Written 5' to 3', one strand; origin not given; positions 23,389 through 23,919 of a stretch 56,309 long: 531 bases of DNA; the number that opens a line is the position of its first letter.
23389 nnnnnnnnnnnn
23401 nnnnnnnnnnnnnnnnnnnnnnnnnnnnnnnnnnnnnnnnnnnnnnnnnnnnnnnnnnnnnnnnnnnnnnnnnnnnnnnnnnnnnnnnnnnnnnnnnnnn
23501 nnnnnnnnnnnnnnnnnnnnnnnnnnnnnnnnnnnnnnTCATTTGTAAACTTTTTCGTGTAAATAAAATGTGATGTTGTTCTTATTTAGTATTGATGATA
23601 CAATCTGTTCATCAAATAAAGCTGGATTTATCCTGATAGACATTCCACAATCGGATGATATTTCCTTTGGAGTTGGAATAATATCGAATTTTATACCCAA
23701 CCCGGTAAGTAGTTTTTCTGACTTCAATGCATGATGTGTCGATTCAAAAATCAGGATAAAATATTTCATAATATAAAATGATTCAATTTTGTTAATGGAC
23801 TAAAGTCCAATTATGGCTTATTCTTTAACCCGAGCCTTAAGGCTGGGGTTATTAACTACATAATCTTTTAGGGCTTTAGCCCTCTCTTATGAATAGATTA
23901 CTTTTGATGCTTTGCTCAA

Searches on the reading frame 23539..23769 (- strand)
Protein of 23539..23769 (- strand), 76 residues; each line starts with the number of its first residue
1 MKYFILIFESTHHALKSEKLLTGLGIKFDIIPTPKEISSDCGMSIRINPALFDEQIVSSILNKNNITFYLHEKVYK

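Call 64: find_encoding_contigs(protein=window:23539-23769:-, flank=3000, max_places=10)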
Protein window:23539-23769:- (76 aa): 4 contigs read that carry it; 4 places shown.
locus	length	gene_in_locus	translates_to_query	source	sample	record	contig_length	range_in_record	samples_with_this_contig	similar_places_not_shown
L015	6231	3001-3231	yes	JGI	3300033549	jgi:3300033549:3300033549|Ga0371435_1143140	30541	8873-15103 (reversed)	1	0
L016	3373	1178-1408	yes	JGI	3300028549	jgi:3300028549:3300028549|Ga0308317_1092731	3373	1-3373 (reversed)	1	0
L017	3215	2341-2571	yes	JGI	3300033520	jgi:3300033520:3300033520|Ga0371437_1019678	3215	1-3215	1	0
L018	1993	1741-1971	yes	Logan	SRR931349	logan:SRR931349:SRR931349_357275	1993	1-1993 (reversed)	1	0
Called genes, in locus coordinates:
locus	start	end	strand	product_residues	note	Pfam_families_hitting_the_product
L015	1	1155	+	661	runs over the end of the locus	PF00009:GTP_EFTU, PF01926:MMR_HSR1 (faint), PF03144:GTP_EFTU_D2, PF25461:Beta-barrel_SelB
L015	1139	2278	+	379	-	PF00155:Aminotran_1_2, PF00266:Aminotran_5, PF01053:Cys_Met_Meta_PP, PF01212:Beta_elim_lyase (weak), PF01041:DegT_DnrJ_EryC1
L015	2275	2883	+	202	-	PF01206:TusA, PF02635:DsrE (weak)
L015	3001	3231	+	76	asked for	PF11823:Se_S_carrier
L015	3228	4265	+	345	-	PF00586:AIRS, PF02769:AIRS_C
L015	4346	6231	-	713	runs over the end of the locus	PF10459:Peptidase_S46, PF13365:Trypsin_2 (faint)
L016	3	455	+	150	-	?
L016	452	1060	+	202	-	PF01206:TusA, PF02635:DsrE (weak)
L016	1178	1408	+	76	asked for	PF11823:Se_S_carrier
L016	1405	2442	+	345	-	PF00586:AIRS, PF02769:AIRS_C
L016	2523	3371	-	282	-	?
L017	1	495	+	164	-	?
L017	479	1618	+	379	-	PF00155:Aminotran_1_2, PF00266:Aminotran_5, PF01053:Cys_Met_Meta_PP, PF01212:Beta_elim_lyase (weak), PF01041:DegT_DnrJ_EryC1 (weak)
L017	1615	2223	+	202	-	PF01206:TusA, PF02635:DsrE (weak)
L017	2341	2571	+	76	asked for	PF11823:Se_S_carrier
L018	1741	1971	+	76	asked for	PF11823:Se_S_carrier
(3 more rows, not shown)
